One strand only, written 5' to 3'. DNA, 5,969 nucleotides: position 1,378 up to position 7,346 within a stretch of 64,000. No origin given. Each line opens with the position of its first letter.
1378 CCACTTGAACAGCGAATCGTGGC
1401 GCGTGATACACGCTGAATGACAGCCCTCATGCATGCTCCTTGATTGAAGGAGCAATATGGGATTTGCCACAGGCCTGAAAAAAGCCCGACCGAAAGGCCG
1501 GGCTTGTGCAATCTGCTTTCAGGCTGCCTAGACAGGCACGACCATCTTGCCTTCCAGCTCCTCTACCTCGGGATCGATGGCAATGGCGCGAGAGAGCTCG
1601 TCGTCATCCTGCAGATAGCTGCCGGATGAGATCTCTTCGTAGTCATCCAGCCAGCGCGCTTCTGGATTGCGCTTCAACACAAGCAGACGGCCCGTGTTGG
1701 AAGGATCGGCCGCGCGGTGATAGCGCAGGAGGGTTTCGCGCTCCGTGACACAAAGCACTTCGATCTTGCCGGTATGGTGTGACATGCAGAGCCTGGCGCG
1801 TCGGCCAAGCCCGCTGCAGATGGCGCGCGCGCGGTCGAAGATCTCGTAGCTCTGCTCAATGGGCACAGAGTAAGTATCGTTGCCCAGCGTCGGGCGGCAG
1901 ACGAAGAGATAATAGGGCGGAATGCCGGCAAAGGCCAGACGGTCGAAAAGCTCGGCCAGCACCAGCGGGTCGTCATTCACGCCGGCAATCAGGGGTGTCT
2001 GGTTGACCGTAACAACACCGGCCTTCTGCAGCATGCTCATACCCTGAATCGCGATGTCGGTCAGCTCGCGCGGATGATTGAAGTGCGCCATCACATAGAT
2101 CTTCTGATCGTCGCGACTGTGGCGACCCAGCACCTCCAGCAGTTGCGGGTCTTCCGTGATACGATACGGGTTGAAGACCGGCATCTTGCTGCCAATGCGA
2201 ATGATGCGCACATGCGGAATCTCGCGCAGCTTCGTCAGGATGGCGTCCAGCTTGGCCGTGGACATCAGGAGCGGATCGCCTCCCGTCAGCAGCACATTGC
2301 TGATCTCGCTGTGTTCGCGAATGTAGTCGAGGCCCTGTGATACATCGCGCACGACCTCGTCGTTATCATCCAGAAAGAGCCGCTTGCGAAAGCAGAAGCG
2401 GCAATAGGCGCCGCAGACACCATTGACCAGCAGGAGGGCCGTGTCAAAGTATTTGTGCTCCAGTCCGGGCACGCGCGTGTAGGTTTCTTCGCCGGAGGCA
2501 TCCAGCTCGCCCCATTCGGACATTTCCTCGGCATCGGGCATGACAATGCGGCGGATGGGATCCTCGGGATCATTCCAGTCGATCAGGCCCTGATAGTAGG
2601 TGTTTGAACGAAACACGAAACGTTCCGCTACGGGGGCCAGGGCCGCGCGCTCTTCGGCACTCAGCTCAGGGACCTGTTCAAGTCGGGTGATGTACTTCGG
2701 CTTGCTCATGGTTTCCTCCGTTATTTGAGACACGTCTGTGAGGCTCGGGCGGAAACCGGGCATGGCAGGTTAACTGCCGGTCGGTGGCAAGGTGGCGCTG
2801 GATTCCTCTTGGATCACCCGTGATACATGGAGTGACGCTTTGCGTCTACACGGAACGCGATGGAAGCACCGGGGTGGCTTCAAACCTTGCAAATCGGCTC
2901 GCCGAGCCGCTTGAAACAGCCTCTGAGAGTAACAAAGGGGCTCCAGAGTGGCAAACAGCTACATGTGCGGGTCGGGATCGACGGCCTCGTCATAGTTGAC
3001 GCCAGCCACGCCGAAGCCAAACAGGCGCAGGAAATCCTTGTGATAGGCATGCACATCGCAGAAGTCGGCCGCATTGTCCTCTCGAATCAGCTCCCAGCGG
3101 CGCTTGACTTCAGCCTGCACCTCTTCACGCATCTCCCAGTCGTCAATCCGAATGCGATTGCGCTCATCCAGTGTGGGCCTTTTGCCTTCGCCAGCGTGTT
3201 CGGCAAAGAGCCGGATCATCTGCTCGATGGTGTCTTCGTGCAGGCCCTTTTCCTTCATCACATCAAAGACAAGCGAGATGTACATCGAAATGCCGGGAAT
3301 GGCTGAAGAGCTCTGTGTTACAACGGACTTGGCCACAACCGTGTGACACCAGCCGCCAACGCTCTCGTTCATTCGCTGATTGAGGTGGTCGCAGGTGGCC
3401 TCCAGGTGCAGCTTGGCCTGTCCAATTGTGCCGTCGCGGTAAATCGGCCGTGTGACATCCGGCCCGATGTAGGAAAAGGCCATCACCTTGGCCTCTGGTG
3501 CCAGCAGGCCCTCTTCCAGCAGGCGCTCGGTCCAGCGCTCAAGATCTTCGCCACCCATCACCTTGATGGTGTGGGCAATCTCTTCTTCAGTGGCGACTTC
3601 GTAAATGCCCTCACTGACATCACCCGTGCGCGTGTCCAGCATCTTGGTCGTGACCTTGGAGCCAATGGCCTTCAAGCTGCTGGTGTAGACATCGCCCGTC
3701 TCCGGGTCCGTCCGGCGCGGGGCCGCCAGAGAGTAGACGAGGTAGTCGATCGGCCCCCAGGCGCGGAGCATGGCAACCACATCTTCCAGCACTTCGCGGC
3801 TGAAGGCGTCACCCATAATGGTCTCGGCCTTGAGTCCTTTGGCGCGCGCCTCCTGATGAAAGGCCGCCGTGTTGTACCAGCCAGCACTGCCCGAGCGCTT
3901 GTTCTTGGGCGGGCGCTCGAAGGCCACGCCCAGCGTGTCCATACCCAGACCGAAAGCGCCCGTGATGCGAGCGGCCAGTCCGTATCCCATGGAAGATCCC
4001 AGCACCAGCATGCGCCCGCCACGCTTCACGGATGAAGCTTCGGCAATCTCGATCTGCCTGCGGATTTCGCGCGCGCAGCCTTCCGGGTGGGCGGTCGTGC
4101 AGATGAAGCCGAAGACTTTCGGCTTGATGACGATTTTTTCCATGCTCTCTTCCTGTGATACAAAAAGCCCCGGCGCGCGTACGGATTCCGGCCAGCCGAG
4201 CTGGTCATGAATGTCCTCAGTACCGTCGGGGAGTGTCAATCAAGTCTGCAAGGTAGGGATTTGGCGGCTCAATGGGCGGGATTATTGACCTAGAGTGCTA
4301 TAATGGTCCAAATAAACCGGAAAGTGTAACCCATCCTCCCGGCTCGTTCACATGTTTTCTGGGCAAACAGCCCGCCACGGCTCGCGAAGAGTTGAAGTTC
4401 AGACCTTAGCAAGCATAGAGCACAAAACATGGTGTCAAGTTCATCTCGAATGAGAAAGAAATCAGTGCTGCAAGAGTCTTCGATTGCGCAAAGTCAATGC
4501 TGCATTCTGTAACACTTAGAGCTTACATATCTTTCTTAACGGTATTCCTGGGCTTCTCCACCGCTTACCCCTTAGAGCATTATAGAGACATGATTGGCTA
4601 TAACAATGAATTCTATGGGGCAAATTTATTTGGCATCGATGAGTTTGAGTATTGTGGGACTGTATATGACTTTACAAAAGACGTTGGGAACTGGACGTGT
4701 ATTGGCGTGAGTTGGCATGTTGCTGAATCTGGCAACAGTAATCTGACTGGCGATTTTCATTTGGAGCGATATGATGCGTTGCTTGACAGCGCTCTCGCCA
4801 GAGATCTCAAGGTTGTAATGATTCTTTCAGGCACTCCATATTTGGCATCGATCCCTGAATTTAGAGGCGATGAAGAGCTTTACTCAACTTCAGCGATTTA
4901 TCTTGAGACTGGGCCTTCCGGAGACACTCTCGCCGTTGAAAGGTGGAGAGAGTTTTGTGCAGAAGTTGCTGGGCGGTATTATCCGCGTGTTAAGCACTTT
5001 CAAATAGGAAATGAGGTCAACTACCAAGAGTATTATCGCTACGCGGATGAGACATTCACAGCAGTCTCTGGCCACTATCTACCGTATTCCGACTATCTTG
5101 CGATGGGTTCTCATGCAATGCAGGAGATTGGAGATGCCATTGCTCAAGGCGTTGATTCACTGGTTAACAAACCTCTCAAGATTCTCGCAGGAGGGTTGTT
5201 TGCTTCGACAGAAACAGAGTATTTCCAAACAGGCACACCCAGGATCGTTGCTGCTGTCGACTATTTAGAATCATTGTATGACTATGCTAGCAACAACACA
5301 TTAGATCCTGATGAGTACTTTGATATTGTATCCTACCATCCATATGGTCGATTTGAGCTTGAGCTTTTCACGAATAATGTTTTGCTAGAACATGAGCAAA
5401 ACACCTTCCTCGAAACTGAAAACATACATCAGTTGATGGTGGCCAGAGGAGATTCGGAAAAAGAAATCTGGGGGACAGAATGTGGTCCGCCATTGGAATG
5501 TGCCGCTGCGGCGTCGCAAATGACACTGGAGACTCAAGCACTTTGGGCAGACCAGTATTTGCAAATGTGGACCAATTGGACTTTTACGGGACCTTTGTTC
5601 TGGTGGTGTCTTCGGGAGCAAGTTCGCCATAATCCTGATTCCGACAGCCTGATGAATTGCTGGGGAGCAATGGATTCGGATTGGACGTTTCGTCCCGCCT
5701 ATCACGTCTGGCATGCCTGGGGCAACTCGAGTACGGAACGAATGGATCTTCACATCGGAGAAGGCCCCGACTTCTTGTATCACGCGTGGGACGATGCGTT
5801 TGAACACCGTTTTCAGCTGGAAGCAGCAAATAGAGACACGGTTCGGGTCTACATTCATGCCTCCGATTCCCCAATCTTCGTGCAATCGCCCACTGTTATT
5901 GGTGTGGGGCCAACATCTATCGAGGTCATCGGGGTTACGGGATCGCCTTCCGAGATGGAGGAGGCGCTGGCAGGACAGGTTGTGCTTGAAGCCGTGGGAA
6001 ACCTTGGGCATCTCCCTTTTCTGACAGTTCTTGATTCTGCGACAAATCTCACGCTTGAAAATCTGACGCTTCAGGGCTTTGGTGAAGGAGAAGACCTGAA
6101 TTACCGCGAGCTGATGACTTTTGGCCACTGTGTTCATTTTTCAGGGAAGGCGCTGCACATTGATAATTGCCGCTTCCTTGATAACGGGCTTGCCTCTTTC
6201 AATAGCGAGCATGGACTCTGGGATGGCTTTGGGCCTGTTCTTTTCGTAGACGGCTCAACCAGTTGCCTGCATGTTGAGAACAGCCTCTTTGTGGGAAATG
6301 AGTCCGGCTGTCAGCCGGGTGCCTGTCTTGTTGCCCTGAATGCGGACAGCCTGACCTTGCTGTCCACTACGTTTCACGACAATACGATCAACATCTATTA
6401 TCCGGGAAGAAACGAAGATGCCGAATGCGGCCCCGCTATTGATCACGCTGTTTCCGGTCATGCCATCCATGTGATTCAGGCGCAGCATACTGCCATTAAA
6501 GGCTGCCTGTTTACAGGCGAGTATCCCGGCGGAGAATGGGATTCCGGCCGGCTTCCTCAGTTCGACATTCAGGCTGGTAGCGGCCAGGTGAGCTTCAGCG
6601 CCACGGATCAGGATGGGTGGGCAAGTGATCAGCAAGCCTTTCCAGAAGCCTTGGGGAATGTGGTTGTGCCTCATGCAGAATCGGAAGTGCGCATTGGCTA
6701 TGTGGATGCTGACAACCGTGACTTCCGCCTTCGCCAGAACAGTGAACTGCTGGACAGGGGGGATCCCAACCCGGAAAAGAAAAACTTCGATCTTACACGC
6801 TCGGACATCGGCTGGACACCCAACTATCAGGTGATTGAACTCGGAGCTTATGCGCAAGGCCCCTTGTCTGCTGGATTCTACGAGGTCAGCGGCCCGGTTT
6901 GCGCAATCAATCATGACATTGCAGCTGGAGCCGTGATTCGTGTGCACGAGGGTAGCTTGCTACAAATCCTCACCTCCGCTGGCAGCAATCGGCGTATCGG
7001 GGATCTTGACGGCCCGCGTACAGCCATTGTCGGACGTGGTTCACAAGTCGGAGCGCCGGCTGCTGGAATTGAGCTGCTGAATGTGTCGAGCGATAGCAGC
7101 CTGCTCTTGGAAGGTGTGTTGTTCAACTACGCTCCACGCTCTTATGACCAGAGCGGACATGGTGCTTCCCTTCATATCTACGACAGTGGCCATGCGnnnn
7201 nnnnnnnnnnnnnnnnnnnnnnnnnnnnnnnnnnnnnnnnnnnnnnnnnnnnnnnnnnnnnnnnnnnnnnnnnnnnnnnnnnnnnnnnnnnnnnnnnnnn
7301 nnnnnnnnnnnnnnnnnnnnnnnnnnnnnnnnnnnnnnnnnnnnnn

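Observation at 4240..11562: A 7.3 kb low-GC island encoding two giant T9SS-secreted beta-helix proteins and lacking the host octamer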

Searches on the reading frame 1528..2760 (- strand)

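Call 7: search_protein_families(library=pfam, proteins=[window:1528-2760:-], max_evalue=0.01)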
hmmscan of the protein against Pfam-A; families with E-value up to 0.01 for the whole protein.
window:1528-2760:- (410 aa): 1 family
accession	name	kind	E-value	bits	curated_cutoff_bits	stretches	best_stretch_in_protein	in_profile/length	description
PF04055.27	Radical_SAM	-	2.7e-08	34.6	29.5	1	114-266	5-159/166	Radical SAM superfamily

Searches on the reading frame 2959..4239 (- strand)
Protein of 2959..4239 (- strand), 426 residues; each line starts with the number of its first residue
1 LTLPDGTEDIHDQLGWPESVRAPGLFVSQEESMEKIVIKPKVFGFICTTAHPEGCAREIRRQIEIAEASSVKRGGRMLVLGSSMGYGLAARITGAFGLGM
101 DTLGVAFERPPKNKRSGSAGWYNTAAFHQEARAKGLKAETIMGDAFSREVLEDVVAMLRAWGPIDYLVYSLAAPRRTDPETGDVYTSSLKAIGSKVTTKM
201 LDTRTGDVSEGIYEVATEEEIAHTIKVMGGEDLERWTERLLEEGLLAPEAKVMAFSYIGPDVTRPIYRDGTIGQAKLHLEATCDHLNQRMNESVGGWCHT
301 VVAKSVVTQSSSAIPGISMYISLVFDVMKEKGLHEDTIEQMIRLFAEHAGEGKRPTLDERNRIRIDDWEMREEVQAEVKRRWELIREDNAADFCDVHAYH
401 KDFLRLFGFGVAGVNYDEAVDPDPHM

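Call 7: search_protein_families(library=pfam, proteins=[window:2959-4239:-], max_evalue=0.01)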
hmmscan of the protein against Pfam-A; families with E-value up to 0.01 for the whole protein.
window:2959-4239:- (426 aa): 3 families
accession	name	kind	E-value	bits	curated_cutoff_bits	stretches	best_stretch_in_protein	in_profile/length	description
PF12241.14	Enoyl_reductase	-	9.3e-90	300.6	22.1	1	115-347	1-233/236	Trans-2-enoyl-CoA reductase catalytic region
PF12242.14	Eno-Rase_NADH_b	-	4e-28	97.5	23.4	1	37-112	1-78/79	NAD(P)H binding domain of trans-2-enoyl-CoA reductase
PF07055.18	Eno-Rase_FAD_bd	-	2.1e-25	89.3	25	1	357-420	1-64/64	Enoyl reductase FAD binding domain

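Call 8: search_protein_families(library=ncbifam, proteins=[window:2959-4239:-], max_evalue=0.01)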
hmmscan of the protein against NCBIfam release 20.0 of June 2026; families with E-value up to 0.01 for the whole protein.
window:2959-4239:- (426 aa): 3 families
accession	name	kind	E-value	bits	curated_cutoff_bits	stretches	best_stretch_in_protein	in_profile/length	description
NF010177.0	PRK13656.1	subfamily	7.8e-153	508.8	403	1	37-423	2-391/398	enoyl-[acyl-carrier-protein] reductase FabV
NF043048.1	EnoyACPredFabV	equivalog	3.3e-146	487.1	400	1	36-423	1-389/395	enoyl-ACP reductase FabV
NF003473.0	PRK05105.1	equivalog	0.0047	16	236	0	13-46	218-251/331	o-succinylbenzoate synthase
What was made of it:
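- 2959..4143 (-): fabV (enoyl-ACP reductase), the left host flank. The true ATG is at 4141-4143, not the TTG at 4239. NCBIfam FabV 509 bits (call 8).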

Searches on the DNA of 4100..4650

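Call 101: search_rna_families(source=window, start=4100, end=4650, threshold=evalue, max_evalue=1)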
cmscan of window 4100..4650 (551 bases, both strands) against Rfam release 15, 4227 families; matches with E-value up to 1: 0.
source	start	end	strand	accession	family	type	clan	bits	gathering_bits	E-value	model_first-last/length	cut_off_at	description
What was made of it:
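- Tried and rejected: Rfam on the left intergenic region found no match (call 101).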

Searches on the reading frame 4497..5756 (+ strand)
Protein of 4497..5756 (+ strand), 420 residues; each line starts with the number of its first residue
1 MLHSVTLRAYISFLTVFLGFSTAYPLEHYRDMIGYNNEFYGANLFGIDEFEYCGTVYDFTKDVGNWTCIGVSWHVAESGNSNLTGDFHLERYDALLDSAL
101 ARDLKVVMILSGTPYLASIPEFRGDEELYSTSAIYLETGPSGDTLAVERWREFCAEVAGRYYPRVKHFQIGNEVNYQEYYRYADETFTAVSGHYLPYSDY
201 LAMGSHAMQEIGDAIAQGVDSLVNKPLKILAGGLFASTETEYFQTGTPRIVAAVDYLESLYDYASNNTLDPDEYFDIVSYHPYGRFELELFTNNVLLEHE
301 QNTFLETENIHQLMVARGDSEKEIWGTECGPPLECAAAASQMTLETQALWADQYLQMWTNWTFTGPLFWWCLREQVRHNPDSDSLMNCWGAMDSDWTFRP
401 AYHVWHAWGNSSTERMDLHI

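Call 27: search_protein_families(library=pfam, proteins=[window:4497-5756:+], max_evalue=10)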
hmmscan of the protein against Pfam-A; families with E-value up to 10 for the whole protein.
window:4497-5756:+ (420 aa): 1 family
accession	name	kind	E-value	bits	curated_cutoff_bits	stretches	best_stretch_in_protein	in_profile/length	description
PF18989.5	DUF5722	-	0.035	13.5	30.5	1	89-186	64-163/393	Family of unknown function (DUF5722)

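Call 28: search_solved_structures(query=window:4497-5756:+, max_evalue=10)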
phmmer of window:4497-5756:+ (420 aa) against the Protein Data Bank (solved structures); distinct sequences matched with E-value up to 10: 3.
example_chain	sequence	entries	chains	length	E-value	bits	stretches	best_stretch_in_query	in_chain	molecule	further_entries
3kmi_A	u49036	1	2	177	0.035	16.3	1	238-309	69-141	Putative membrane protein COG4129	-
3jto_A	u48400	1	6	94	0.24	13.5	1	24-97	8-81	Adapter protein mecA 2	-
3jtn_A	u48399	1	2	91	0.25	13.5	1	24-97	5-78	Adapter protein mecA 2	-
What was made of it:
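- Tried and rejected: Direct Pfam and PDB sequence searches of the ORF1 head gave nothing usable (calls 27, 28).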

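Call 37: search_protein_representatives(protein=window:4497-5756:+)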
Query: 420 residues. Proteins with E-value up to 0.001 (for the whole library): 629; up to 1e-10: 44; up to 1e-30: 8. The best 150 are listed.
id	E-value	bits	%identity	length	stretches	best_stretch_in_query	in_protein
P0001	1.7e-272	920.2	100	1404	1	32-420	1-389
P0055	4.2e-120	418.1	49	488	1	15-420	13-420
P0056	6.5e-52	193.4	38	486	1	14-420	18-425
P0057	5.1e-51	190.4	37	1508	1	2-412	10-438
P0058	7.7e-44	166.7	35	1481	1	22-410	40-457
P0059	1.3e-42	162.7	33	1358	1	47-412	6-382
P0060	5.4e-34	134.3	43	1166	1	225-411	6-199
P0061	8.7e-33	130.3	35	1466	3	16-288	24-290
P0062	4.1e-30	121.5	34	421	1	58-414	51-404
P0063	4.2e-25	105.0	34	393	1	60-409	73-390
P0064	1.5e-22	96.6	32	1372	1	56-411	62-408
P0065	1.6e-22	96.5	35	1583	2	303-415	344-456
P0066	8.6e-20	87.5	32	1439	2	301-411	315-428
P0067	2.2e-19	86.2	34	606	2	57-333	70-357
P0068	8.7e-19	84.2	37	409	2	274-407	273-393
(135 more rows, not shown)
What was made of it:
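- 4614..5726 (+): PslG-like GH39 / clan GH-A catalytic domain (aa about 40-410). The acid/base residue is E173 (5013-5015, motif IGNEVN). The nucleophile is E328 (5478-5480, motif WGTECG). This is also the lowest-GC part (GC3 0.44) and the variable 'head'. 629 phmmer relatives (call 37).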

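Call 39: search_protein_families(library=pfam, alignment_id=A3, max_evalue=0.001)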
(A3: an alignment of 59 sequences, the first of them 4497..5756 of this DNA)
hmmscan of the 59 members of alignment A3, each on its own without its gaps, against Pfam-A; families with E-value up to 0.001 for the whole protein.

A. member 1, window:4497-5756:+ (420 aa): 0 families

B. families by the number of members that match (of 59 scanned): 26 families (the first 25 are shown)
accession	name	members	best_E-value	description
PF00150.24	Cellulase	35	4.4e-13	Cellulase (glycosyl hydrolase family 5)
PF01229.23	Glyco_hydro_39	24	1.3e-08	Glycosyl hydrolases family 39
PF02449.21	Glyco_hydro_42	13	2.4e-09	Beta-galactosidase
PF18962.6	Por_Secre_tail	8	1.5e-10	Secretion system C-terminal sorting domain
PF00331.26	Glyco_hydro_10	6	4.3e-08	Glycosyl hydrolase family 10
PF13229.12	Beta_helix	5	9.9e-13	Right handed beta helix region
PF01373.23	Glyco_hydro_14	3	8.7e-05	Glycosyl hydrolase family 14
PF00232.24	Glyco_hydro_1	2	8.3e-08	Glycosyl hydrolase family 1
PF18989.5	DUF5722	2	2.8e-07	Family of unknown function (DUF5722)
PF07745.19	Glyco_hydro_53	2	2.4e-05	Glycosyl hydrolase family 53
PF00332.24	Glyco_hydro_17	2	9.1e-05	Glycosyl hydrolases family 17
PF11790.14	Glyco_hydro_cc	2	0.00025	Glycosyl hydrolase catalytic core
PF04122.17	CW_binding_2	1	1.4e-36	Cell wall binding domain 2 (CWB2)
PF14200.12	RicinB_lectin_2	1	1.2e-27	Ricin-type beta-trefoil lectin domain-like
PF13946.11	DUF4214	1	4.3e-20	Domain of unknown function (DUF4214)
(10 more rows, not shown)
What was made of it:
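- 4614..5726 (+): 35 of 59 top hits are Pfam GH5 and 24 are GH39 (call 39).
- On GH39 / clan GH-A glycoside hydrolase: There are 629 phmmer hits, and the top hits carry Pfam GH5, GH39 and GH42 domains (calls 37, 39).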

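Call 40: search_solved_structures(query=A3, max_evalue=0.001)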
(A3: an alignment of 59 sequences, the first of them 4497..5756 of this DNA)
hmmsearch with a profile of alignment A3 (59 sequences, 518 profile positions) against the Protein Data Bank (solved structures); distinct sequences matched with E-value up to 0.001: 184 (the best 60 are shown).
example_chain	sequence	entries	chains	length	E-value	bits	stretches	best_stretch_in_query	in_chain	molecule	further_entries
5bx9_A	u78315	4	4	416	4.5e-46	160.8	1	42-369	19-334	PslG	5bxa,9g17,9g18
4zn2_A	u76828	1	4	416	4.8e-46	160.7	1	42-369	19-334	PslG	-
5jvk_A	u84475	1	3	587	3.9e-32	114.8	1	56-369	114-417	Uncharacterized protein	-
8i0j_A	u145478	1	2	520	3e-19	72.3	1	57-225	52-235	Glycoside hydrolase family 39 beta-xylosidase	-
8i0x_B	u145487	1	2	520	3.1e-19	72.2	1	59-225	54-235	Glycoside hydrolase family 39 beta-xylosidase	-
6uqj_A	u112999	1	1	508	4.8e-19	71.6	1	62-210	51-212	Beta-xylosidase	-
4m29_A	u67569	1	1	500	5e-19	71.6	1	53-208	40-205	Beta-xylosidase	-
4ekj_A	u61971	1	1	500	5.5e-19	71.4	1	53-208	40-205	Beta-xylosidase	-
1px8_A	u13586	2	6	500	1.7e-17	66.5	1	91-369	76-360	Beta-xylosidase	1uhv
2bs9_A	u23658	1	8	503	1.8e-15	59.8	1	89-203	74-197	BETA-XYLOSIDASE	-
1w91_A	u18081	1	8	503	1.8e-15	59.8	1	89-203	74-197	BETA-XYLOSIDASE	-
6yyh_A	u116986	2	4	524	7.1e-15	57.8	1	92-231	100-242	Beta-xylosidase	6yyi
2bfg_A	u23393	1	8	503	2.1e-13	53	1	89-203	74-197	BETA-XYLOSIDASE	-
6z1h_A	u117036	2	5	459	1e-11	47.4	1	60-170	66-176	ANCESTRAL RECONSTRUCTED GLYCOSIDASE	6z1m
9uct_A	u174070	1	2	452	7.5e-11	44.6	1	58-167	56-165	beta-glucosidase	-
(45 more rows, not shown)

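Call 91: search_solved_structures(query=A9, max_evalue=0.001, show_alignments=1)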
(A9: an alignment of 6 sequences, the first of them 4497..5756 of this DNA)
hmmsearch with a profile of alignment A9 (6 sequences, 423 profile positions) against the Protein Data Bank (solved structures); distinct sequences matched with E-value up to 0.001: 8.
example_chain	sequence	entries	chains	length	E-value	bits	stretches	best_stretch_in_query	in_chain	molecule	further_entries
5bx9_A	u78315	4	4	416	9.4e-10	41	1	28-170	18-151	PslG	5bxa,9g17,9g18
4zn2_A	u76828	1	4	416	1e-09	40.9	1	28-170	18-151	PslG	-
4ekj_A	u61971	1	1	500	9.5e-07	31.1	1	69-201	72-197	Beta-xylosidase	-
4m29_A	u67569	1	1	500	9.6e-07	31.1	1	69-201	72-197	Beta-xylosidase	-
6uqj_A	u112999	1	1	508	9.3e-06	27.9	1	69-185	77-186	Beta-xylosidase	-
8i0j_A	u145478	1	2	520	0.00035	22.7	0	69-185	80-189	Glycoside hydrolase family 39 beta-xylosidase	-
8i0x_B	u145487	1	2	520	0.00035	22.7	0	69-185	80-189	Glycoside hydrolase family 39 beta-xylosidase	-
1px8_A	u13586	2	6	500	0.00035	22.7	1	127-201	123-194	Beta-xylosidase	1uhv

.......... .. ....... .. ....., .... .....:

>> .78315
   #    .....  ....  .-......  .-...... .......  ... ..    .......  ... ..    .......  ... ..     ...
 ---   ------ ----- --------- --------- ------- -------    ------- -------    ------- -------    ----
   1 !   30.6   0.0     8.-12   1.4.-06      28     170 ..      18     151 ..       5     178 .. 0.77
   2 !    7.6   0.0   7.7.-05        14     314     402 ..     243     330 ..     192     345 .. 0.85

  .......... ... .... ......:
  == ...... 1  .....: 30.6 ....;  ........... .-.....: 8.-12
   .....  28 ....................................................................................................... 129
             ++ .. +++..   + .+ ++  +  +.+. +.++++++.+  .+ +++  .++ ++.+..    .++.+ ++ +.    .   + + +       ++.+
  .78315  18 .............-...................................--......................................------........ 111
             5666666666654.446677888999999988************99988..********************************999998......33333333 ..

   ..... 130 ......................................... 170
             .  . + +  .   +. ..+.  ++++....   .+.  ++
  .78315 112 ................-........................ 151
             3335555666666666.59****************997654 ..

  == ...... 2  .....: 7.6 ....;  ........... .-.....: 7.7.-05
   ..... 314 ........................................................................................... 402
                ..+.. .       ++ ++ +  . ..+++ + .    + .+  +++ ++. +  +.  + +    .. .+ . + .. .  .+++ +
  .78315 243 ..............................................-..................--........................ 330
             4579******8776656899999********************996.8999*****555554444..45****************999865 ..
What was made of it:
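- On GH39 / clan GH-A glycoside hydrolase: Profiles hit PslG and the GH39 xylosidases first, at E 4.5e-46 and 9.4e-10 (calls 40, 91).
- Closest known: PslG of Pseudomonas aeruginosa. Same: The NEP acid/base motif and the TE nucleophile motif align (calls 40, 91).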

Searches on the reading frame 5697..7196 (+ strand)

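Call 27: search_protein_families(library=pfam, proteins=[window:5697-7196:+], max_evalue=10)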
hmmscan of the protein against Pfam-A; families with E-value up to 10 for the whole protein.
window:5697-7196:+ (500 aa): 1 family
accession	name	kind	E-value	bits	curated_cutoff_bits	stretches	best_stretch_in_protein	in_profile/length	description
PF13229.12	Beta_helix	-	0.11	12.6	25.9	1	144-230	24-91/158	Right handed beta helix region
